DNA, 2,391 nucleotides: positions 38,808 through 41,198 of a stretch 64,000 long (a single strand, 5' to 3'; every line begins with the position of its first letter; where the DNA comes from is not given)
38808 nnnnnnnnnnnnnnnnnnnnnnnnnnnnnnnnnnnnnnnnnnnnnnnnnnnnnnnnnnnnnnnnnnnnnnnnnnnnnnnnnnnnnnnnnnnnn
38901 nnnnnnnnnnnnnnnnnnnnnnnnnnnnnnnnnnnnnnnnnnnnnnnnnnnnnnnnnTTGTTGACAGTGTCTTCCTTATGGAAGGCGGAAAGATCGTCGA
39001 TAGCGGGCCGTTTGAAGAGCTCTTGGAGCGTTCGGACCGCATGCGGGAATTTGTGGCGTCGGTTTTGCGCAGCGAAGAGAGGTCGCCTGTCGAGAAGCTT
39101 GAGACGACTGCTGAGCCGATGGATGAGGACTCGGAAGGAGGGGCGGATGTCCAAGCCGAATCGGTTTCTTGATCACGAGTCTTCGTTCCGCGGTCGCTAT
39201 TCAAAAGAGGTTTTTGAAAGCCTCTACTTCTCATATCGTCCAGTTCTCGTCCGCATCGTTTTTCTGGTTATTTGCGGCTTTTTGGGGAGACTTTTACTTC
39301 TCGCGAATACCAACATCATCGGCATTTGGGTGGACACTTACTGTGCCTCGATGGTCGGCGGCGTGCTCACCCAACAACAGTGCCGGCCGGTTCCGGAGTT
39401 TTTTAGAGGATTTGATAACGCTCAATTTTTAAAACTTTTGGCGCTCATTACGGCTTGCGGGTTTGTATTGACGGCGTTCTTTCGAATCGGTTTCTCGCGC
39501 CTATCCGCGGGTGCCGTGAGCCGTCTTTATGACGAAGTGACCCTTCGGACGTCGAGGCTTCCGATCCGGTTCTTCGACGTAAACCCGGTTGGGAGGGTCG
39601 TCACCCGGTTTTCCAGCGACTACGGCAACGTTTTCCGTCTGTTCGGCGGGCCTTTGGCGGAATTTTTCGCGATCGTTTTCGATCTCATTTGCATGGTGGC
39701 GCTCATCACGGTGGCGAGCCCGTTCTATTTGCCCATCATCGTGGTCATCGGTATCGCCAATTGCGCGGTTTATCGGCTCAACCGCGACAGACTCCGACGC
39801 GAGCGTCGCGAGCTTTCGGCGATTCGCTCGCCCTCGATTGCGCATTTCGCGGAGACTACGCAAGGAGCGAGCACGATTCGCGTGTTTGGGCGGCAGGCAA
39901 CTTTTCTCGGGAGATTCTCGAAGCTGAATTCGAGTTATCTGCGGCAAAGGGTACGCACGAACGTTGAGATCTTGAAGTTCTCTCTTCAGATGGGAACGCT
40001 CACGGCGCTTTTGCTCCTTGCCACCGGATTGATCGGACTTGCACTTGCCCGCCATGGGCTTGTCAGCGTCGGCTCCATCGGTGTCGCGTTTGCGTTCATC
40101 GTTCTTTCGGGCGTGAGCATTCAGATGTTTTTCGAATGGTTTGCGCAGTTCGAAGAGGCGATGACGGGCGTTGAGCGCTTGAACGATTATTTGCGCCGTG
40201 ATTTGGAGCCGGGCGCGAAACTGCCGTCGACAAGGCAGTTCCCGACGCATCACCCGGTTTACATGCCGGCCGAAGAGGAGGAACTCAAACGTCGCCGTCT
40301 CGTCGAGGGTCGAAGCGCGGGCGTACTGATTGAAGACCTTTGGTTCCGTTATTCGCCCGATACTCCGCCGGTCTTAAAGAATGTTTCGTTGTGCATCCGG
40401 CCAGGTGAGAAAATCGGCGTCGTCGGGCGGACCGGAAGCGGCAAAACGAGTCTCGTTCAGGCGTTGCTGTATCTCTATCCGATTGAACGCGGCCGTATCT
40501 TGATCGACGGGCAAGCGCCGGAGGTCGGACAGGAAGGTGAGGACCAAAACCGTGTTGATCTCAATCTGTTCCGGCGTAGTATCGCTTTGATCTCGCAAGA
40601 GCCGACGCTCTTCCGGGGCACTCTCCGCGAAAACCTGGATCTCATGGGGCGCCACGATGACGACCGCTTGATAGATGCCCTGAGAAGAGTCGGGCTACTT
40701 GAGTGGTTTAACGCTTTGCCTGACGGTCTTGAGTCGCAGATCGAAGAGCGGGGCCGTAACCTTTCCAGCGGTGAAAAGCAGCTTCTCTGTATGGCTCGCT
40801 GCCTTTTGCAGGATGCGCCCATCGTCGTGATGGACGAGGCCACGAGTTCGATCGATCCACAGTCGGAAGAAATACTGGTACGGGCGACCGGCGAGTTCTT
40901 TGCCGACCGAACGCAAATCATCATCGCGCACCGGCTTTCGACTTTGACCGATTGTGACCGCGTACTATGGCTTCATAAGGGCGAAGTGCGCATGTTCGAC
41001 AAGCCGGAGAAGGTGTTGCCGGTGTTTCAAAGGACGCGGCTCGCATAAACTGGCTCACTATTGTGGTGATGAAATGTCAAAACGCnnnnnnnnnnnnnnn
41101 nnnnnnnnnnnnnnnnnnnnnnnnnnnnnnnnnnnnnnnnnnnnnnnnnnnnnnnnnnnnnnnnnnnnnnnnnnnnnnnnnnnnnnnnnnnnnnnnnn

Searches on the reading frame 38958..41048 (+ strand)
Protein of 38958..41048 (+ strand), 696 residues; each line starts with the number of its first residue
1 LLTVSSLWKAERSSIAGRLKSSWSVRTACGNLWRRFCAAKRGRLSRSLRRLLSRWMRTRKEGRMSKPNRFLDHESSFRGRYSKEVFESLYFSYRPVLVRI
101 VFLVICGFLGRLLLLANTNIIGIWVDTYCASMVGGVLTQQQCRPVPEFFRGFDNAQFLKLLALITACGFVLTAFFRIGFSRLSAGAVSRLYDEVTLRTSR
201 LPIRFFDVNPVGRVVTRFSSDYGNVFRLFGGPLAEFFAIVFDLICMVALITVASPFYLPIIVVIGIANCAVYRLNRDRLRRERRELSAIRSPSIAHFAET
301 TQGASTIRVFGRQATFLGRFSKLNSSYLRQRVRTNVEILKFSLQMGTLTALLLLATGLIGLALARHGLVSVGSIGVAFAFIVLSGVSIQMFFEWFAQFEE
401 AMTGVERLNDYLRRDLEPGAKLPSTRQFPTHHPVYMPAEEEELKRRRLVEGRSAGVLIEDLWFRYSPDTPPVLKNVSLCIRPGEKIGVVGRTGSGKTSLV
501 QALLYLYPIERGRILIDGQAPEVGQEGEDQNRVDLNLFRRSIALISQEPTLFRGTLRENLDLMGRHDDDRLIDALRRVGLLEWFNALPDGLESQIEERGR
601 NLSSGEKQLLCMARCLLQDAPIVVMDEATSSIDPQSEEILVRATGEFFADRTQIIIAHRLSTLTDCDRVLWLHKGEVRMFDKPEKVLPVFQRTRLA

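Call 28: search_protein_families(library=pfam, proteins=[window:38958-41048:+], max_evalue=0.01)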
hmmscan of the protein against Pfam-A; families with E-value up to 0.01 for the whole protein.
window:38958-41048:+ (696 aa): 4 families
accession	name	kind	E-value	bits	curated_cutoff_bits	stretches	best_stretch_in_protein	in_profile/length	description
PF00005.33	ABC_tran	-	6.8e-27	95.2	25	1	473-630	1-137/137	ABC transporter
PF00664.28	ABC_membrane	-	7.9e-24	85.2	28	1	101-381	2-267/274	ABC transporter transmembrane region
PF02463.25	SMC_N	-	2e-08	34.4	40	1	487-672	28-211/220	RecF/RecN/SMC N terminal domain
PF13304.12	AAA_21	-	5.8e-07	30.3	27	0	600-656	236-295/304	AAA domain, putative AbiEii toxin, Type IV TA system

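Call 47: find_homologous_proteins(query=window:39147-41045:+, max_evalue=1e-50)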
Query window:39147-41045:+ (633 aa): 1039 proteins with E <= 1e-50 among 8000 candidates; the best 120 are listed.
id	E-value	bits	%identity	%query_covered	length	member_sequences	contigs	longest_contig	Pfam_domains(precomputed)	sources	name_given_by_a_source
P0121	0.0e+0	1417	100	100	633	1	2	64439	PF00005.34,PF02463.26,PF13304.13,PF00664.29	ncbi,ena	-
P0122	0.0e+0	1247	87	100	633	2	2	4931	PF00005.34,PF02463.26,PF13304.13,PF00664.29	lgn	-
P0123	0.0e+0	1234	86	100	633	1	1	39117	PF00005.34,PF02463.26,PF13304.13,PF00664.29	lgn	-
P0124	0.0e+0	1107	78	100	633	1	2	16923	PF00005.34,PF02463.26,PF13304.13,PF00664.29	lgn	-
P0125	0.0e+0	1028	72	100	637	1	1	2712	PF00005.34,PF02463.26,PF00664.29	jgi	jgi:ABC-type multidrug transport system fused ATPase/permease subunit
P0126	0.0e+0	1026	72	100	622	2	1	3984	PF00005.34,PF02463.26,PF00664.29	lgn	-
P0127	0.0e+0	1022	73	100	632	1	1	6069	PF00005.34,PF02463.26,PF13304.13,PF00664.29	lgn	-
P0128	0.0e+0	1021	72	100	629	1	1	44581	PF00005.34,PF02463.26,PF00664.29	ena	-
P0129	7.3e-298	1007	71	99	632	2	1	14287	PF00005.34,PF02463.26,PF13304.13,PF00664.29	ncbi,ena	-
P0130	2.2e-296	1002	72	99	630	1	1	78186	PF00005.34,PF02463.26,PF13304.13,PF00664.29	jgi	jgi:ABC-type multidrug transport system fused ATPase/permease subunit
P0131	2.3e-296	1002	71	100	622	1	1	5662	PF00005.34,PF02463.26,PF13304.13,PF00664.29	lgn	-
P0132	2.8e-294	995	71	100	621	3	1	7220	PF00005.34,PF02463.26,PF13304.13,PF00664.29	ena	-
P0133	1.7e-293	993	70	100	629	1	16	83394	PF00005.34,PF02463.26,PF13304.13,PF00664.29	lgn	-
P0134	4.5e-293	992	70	100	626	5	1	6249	PF00005.34,PF02463.26,PF00664.29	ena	-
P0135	2.3e-292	989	71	100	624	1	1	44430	PF00005.34,PF02463.26,PF13304.13,PF00664.29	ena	-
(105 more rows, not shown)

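Call 49: find_encoding_contigs(protein=P0123, flank=2500, max_places=2)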
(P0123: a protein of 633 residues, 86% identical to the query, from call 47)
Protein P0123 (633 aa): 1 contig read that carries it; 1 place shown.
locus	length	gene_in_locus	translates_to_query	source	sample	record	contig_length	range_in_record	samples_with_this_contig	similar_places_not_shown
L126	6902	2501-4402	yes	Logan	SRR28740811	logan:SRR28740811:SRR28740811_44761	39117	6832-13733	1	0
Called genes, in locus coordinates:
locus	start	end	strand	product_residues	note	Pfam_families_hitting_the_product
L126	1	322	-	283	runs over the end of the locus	-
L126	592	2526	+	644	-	PF00664:ABC_membrane, PF00005:ABC_tran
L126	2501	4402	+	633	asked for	PF00664:ABC_membrane, PF00005:ABC_tran, PF02463:SMC_N, PF13304:AAA_21 (faint)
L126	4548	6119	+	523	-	PF00082:Peptidase_S8, PF02368:Big_2 (weak), PF26918:Ig_Eae (weak)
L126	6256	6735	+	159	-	PF01272:GreA_GreB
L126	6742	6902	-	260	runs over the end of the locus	PF26641:DUF8213 (weak)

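Call 50: find_encoding_contigs(protein=P0122, flank=2500, max_places=2)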
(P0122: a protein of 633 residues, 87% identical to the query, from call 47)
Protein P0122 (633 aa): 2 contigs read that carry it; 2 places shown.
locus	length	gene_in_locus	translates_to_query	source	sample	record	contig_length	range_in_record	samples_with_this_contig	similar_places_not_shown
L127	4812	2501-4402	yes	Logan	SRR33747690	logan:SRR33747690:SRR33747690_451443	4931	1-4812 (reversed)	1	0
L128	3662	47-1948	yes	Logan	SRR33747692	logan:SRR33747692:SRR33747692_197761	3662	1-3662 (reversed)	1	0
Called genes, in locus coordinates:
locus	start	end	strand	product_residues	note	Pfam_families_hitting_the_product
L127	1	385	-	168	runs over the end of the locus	?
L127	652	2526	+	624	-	PF00664:ABC_membrane, PF00005:ABC_tran, PF02463:SMC_N (faint)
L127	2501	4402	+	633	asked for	PF00664:ABC_membrane, PF00005:ABC_tran, PF02463:SMC_N (faint), PF13304:AAA_21 (faint)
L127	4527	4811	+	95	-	?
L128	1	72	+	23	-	?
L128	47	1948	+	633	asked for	PF00664:ABC_membrane, PF00005:ABC_tran, PF02463:SMC_N (faint), PF13304:AAA_21 (faint)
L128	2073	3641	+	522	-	PF00082:Peptidase_S8, PF02368:Big_2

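Call 51: find_encoding_contigs(protein=P0124, flank=2500, max_places=2)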
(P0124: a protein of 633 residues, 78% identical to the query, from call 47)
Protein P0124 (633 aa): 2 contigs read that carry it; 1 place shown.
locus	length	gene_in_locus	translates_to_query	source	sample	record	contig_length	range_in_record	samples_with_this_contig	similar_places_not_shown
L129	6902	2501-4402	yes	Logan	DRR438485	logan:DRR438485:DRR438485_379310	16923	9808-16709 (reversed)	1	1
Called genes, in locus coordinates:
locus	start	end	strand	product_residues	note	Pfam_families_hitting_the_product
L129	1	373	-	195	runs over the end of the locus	?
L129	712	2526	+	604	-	PF00664:ABC_membrane, PF00005:ABC_tran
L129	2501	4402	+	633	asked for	PF00664:ABC_membrane, PF00005:ABC_tran, PF02463:SMC_N, PF13304:AAA_21 (faint)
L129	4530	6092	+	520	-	PF00082:Peptidase_S8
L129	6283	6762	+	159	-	PF01272:GreA_GreB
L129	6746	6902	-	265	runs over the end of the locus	PF26641:DUF8213 (weak)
